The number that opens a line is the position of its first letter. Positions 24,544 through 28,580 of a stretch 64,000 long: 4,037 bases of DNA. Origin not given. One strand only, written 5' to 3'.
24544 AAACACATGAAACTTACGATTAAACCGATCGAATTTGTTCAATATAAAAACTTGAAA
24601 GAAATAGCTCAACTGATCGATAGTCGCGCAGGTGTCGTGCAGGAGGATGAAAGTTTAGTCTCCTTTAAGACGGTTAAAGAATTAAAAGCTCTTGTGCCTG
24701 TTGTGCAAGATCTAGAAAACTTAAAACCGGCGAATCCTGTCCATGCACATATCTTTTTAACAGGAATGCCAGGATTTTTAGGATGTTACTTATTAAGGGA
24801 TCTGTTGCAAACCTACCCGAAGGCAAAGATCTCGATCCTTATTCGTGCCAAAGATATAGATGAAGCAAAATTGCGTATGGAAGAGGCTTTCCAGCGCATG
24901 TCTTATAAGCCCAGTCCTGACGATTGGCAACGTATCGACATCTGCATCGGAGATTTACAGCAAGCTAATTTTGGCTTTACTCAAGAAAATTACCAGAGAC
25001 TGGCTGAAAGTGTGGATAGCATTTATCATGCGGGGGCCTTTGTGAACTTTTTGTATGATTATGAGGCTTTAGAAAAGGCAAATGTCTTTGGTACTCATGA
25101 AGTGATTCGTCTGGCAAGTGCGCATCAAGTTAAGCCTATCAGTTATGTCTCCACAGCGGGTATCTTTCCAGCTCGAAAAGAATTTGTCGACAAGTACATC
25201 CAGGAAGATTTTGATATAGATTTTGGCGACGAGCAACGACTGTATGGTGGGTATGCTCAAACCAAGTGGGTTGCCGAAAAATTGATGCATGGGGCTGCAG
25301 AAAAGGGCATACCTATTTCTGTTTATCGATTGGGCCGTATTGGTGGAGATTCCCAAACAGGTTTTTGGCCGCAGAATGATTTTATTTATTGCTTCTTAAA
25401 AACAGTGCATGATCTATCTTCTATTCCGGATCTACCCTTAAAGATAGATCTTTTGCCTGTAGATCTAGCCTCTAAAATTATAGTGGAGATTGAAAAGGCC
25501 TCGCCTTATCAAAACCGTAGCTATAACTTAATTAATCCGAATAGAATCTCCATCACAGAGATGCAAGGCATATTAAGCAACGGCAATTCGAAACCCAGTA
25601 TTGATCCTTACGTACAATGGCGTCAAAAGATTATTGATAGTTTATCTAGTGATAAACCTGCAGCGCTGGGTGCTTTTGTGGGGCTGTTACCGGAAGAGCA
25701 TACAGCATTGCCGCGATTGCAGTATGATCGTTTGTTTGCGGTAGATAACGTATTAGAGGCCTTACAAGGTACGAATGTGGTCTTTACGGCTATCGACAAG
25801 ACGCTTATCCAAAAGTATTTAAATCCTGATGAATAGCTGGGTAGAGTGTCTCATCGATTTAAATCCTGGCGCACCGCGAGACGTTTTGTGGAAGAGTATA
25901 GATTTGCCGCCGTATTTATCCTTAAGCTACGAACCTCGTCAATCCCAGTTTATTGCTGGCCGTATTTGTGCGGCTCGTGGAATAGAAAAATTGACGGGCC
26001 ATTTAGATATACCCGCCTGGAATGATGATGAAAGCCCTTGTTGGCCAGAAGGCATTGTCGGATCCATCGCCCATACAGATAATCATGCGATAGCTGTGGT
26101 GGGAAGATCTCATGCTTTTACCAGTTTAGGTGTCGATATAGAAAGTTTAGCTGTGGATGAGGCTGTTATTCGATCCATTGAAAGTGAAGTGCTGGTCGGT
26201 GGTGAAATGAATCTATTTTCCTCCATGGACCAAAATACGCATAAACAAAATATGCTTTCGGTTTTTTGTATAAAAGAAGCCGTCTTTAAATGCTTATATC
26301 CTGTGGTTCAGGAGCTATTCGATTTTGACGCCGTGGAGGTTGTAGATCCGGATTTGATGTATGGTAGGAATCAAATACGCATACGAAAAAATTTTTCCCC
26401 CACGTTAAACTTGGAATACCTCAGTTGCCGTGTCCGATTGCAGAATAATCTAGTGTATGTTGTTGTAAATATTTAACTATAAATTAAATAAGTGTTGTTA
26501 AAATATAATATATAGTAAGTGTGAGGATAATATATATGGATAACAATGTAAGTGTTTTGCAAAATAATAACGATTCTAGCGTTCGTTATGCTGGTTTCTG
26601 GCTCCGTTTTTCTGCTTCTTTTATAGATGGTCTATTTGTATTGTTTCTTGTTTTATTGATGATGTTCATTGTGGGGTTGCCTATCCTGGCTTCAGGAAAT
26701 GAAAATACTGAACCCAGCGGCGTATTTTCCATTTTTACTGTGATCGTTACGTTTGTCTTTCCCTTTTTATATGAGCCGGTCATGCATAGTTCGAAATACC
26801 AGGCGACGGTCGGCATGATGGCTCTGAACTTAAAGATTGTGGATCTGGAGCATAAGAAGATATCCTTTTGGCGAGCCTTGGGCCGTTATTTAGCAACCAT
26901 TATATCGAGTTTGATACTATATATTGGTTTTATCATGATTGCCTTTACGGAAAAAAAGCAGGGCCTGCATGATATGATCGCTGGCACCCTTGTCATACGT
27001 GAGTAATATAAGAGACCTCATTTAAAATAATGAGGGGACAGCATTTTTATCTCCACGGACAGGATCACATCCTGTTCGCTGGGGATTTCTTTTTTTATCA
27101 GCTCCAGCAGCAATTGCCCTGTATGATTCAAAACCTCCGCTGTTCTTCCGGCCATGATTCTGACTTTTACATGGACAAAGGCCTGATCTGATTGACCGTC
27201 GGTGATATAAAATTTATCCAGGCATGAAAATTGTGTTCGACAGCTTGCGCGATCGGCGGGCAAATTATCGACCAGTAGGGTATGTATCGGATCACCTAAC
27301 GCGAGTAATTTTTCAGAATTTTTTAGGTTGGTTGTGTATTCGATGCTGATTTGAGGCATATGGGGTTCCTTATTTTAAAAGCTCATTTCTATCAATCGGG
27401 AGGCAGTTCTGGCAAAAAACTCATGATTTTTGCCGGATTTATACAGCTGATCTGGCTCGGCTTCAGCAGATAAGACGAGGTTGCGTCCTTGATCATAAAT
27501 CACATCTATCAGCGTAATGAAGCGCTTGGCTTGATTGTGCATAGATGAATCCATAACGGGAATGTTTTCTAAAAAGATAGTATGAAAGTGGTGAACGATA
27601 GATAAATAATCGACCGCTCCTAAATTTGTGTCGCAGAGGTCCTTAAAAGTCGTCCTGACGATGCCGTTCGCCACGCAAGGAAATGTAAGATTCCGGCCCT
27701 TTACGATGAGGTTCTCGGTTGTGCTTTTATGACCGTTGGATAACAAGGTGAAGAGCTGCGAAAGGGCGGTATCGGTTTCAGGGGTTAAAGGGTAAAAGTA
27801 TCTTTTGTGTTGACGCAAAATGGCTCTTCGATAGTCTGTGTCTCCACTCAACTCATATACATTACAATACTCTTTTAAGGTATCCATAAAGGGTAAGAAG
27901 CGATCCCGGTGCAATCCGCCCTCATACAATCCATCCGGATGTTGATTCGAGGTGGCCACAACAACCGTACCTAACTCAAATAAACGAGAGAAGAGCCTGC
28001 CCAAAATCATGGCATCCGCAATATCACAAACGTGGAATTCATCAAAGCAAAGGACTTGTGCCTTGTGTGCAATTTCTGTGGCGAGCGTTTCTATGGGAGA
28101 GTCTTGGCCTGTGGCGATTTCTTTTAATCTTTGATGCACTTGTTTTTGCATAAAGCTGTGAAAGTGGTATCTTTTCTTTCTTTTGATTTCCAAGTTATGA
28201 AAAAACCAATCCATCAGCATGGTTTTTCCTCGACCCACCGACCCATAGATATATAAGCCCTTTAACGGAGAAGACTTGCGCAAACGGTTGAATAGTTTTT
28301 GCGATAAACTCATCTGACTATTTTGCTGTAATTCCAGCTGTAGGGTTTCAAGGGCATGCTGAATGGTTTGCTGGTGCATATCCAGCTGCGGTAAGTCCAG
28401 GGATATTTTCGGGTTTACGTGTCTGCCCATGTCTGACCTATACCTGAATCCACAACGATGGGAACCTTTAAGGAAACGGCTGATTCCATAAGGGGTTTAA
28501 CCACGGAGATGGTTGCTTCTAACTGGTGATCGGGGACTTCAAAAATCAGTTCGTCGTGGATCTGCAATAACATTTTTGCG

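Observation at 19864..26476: Compact lipo-NRPS biosynthetic cluster: fatty-acyl-AMP/CoA ligase + single-module NRPS (C-A-T-R) + dedicated PPTase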

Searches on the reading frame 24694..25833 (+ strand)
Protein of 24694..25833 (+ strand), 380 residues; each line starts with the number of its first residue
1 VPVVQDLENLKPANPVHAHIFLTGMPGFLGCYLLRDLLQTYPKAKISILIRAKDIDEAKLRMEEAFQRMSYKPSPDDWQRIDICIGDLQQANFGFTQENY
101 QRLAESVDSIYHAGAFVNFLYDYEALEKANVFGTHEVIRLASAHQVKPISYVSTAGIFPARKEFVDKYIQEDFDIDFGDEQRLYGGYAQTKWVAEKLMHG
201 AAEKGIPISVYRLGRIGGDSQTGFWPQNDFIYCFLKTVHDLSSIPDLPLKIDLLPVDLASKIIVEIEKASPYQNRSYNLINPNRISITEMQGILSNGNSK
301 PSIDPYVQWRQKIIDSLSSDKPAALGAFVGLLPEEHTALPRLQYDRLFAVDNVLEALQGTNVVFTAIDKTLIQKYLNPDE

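Call 76: search_solved_structures(query=window:24694-25833:+, max_evalue=0.00001)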
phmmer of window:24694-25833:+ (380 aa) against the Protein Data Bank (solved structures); distinct sequences matched with E-value up to 0.00001: 14.
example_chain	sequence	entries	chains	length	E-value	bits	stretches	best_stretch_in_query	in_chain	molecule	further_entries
4u7w_A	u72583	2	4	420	1.1e-59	205.5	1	12-377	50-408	MxaA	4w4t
8v1x_A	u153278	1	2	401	2.2e-49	171.6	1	18-376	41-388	Type I polyketide synthase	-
5msp_A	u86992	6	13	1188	3.7e-25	91.9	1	11-375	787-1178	Thioester reductase domain-containing protein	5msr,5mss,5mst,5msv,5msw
4dqv_A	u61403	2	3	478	2.6e-24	89.1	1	9-231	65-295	PROBABLE PEPTIDE SYNTHETASE NRP (PEPTIDE SYNTHASE) | Peptide synthetase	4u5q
5mso_A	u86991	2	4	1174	5e-23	84.9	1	10-220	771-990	Carboxylic acid reductase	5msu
5msc_A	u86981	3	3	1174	1.8e-22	83.1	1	12-220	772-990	Carboxylic acid reductase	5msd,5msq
8aep_A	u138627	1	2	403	3e-17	65.9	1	12-291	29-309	Acetyl-CoA synthetase-like protein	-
4f6c_A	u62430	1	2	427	2.9e-14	56.1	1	19-289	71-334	AusA reductase domain protein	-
6nki_A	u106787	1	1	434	4e-14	55.6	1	2-235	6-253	NRPS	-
4f6l_B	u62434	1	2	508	4.5e-14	55.4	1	19-289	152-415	AusA reductase domain protein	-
6vtj_A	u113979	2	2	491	4.9e-13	52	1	18-293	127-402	Non-ribosomal peptide synthetase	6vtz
9x29_A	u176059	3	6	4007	1.6e-12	50.3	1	19-257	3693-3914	PKS-NRPS hybrid synthetase psoA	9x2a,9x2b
9x2c_A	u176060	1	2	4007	2.5e-12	49.7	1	19-257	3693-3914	PKS-NRPS hybrid synthetase psoA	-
7eoz_A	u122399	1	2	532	9e-07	31.4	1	20-161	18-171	Fatty acyl-CoA reductase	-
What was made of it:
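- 24748..25824 (+): Terminal thioester reductase (SDR) domain: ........, R1151, S1253/T1254, Y1287-x3-K1291. The closest solved structure is MxaA R at 205 bits, against CAR 92, Mtb Nrp 89 and AusA 56 (call 76).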

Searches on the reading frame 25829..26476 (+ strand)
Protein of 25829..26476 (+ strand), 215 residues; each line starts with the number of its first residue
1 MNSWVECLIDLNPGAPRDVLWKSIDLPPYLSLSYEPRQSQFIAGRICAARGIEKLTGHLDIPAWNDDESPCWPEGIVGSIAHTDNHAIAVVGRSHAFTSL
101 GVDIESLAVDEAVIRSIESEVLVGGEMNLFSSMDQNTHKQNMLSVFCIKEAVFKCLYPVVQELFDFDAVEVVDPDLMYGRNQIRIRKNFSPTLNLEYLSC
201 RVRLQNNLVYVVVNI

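Call 3: search_protein_families(library=pfam, proteins=[window:25829-26476:+])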
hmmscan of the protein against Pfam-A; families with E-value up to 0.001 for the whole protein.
window:25829-26476:+ (215 aa): 2 families
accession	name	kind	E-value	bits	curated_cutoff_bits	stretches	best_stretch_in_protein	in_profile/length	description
PF17837.6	4PPT_N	-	4.8e-15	55.8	27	1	34-91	10-67/68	4'-phosphopantetheinyl transferase N-terminal domain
PF01648.25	ACPS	-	5.8e-11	42.9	25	1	99-176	1-81/111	4'-phosphopantetheinyl transferase superfamily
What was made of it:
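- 25829..26476 (+): Sfp-group (EntD/PptT-like) 4'-phosphopantetheinyl transferase; overlaps the NRPS stop by 8 nt. Pfam 4PPT_N plus ACPS, both above cut-off (call 3).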

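Call 4: search_protein_families(library=ncbifam, proteins=[window:25829-26476:+])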
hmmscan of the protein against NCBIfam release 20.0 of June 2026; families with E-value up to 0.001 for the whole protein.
window:25829-26476:+ (215 aa): 5 families
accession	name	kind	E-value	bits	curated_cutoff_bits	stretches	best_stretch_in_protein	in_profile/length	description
NF050105.1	4PPT_PptT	exception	1.5e-20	73.5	365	1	30-208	35-213/220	4'-phosphopantetheinyl transferase PptT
NF042923.1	4PPT_Npt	exception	2.6e-16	59.6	370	1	33-169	35-167/223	4'-phosphopantetheinyl transferase Npt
NF007604.0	PRK10251.1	equivalog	3.6e-13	49.6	169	1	18-171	32-174/209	enterobactin synthase subunit EntD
TIGR00516.1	acpS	equivalog_domain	0.00046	20.5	59.8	0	99-201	4-106/125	holo-ACP synthase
TIGR00556.1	pantethn_trn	domain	0.00099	19.2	45.35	0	99-173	4-82/128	phosphopantetheine--protein transferase domain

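Call 77: search_solved_structures(query=window:25829-26473:+, max_evalue=0.01)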
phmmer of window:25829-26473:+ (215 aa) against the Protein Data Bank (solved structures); distinct sequences matched with E-value up to 0.01: 11.
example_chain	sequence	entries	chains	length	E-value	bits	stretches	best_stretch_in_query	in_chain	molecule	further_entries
7bcz_A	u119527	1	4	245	1.2e-23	87.2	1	16-191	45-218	4'-phosphopantetheinyl transferase EntD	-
6qwu_A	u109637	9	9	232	3.3e-17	66.1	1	27-178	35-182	Possible 4'-phosphopantetheinyl transferase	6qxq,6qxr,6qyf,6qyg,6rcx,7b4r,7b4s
4qjl_A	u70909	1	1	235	1.7e-15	60.5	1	27-171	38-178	Phosphopantetheinyl transferase, PptII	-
7ed1_A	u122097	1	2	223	8.9e-15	58.1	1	27-170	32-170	4'-phosphopantetheinyl transferase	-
7ed2_A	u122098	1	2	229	9.6e-15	58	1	27-170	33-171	4'-phosphopantetheinyl transferase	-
8gkf_A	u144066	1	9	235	3.4e-14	56.2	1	27-171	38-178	4'-phosphopantetheinyl transferase PptT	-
4qjk_A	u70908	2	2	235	3.4e-14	56.2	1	27-171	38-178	Phosphopantetheinyl transferase PptT | 4'-phosphopantetheinyl transferase superfamily protein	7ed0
8qzh_A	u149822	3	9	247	3.6e-14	56.1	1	27-171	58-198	4'-phosphopantetheinyl transferase PptT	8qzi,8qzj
6ct5_A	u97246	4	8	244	3.7e-14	56.1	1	27-171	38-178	4'-phosphopantetheinyl transferase | 4'-phosphopantetheinyl transferase PptT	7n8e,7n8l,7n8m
4u89_A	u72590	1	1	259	4.1e-14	55.9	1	27-171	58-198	Phosphopantetheinyl transferase PptT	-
4qvh_A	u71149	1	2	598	2.5e-13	53.4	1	27-171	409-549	Maltose-binding periplasmic protein, 4'-phosphopantetheinyl transferase chimera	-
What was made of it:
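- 25829..26476 (+): Closest PDB entry is EntD, 87 bits (call 77).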

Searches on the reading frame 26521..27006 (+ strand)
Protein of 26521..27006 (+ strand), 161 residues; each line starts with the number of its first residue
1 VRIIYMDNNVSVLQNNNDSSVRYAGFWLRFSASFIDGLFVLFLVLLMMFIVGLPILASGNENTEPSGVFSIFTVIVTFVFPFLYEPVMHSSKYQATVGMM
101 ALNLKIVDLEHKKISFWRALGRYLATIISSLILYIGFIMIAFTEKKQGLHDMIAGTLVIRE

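Call 3: search_protein_families(library=pfam, proteins=[window:26521-27006:+])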
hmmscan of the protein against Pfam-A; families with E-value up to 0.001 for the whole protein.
window:26521-27006:+ (161 aa): 1 family
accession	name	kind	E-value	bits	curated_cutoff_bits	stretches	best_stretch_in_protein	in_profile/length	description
PF06271.18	RDD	-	2.7e-26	93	24.1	1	23-155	1-137/137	RDD family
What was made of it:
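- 26536..27006 (+): RDD-family small membrane protein, 59 nt downstream on the same strand; membership of the operon is uncertain. Pfam RDD 2.7e-26 (call 3).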

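Call 4: search_protein_families(library=ncbifam, proteins=[window:26521-27006:+])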
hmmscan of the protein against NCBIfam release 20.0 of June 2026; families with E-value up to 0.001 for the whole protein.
window:26521-27006:+ (161 aa): 0 families

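Call 74: search_protein_families(library=ncbifam, proteins=[window:26536-27006:+], max_evalue=0.001)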
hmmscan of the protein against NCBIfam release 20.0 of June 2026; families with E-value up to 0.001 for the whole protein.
window:26536-27006:+ (156 aa): 0 families

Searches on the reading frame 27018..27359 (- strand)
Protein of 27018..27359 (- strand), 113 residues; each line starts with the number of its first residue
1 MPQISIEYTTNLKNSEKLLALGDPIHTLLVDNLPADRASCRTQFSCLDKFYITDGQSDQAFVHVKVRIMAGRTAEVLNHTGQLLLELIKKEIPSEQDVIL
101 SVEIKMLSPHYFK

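Call 3: search_protein_families(library=pfam, proteins=[window:27018-27359:-])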
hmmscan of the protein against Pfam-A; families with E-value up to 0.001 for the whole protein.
window:27018-27359:- (113 aa): 1 family
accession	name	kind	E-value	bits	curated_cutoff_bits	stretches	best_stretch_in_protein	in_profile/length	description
PF02962.20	CHMI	-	2e-17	64.2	26.5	1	2-110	1-112/124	5-carboxymethyl-2-hydroxymuconate isomerase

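Call 4: search_protein_families(library=ncbifam, proteins=[window:27018-27359:-])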
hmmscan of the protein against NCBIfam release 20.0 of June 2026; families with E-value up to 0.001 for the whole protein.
window:27018-27359:- (113 aa): 1 family
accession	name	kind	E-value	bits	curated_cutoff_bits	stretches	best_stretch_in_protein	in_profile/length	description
NF011605.0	PRK15031.1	equivalog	1.1e-11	45.2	215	1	1-109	1-112/126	5-carboxymethyl-2-hydroxymuconate Delta-isomerase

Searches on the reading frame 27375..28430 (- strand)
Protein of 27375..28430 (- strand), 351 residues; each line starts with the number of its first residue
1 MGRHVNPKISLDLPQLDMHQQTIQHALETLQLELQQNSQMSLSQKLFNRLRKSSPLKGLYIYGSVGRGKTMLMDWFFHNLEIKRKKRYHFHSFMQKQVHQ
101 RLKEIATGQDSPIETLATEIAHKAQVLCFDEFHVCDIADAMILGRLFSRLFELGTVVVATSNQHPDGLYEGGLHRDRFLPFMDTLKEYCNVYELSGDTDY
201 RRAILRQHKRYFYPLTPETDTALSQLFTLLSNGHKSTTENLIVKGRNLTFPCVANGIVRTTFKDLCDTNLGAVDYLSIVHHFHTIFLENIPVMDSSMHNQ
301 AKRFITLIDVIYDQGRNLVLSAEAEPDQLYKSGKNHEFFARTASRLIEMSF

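Call 3: search_protein_families(library=pfam, proteins=[window:27375-28430:-])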
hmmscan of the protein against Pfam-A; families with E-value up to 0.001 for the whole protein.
window:27375-28430:- (351 aa): 3 families
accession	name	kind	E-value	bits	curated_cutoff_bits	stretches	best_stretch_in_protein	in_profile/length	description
PF03969.22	AFG1_ATPase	-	2.4e-105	352.9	27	1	16-349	18-352/361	AFG1-like ATPase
PF00308.24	Bac_DnaA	-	6.6e-05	23.6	23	0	58-168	36-144/162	Bacterial DnaA ATPAse domain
PF13191.12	AAA_16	-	0.00023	22.1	32.6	0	43-120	12-98/167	AAA ATPase domain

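Call 4: search_protein_families(library=ncbifam, proteins=[window:27375-28430:-])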
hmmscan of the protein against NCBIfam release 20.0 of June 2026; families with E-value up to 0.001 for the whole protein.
window:27375-28430:- (351 aa): 4 families
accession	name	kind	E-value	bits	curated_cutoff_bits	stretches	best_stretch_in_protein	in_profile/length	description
NF040713.1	ZapE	equivalog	2e-119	398.9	140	1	15-350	12-344/344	cell division protein ZapE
TIGR03420.1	DnaA_homol_Hda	equivalog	3.4e-06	26.8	194.8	0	51-167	33-136/226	DnaA regulatory inactivator Hda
NF006505.0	PRK08939.1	equivalog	3.6e-06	26.5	228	1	15-94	114-196/306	primosomal protein DnaI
NF005992.0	PRK08116.1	subfamily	4.9e-05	22.6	189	0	24-93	81-150/269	hypothetical protein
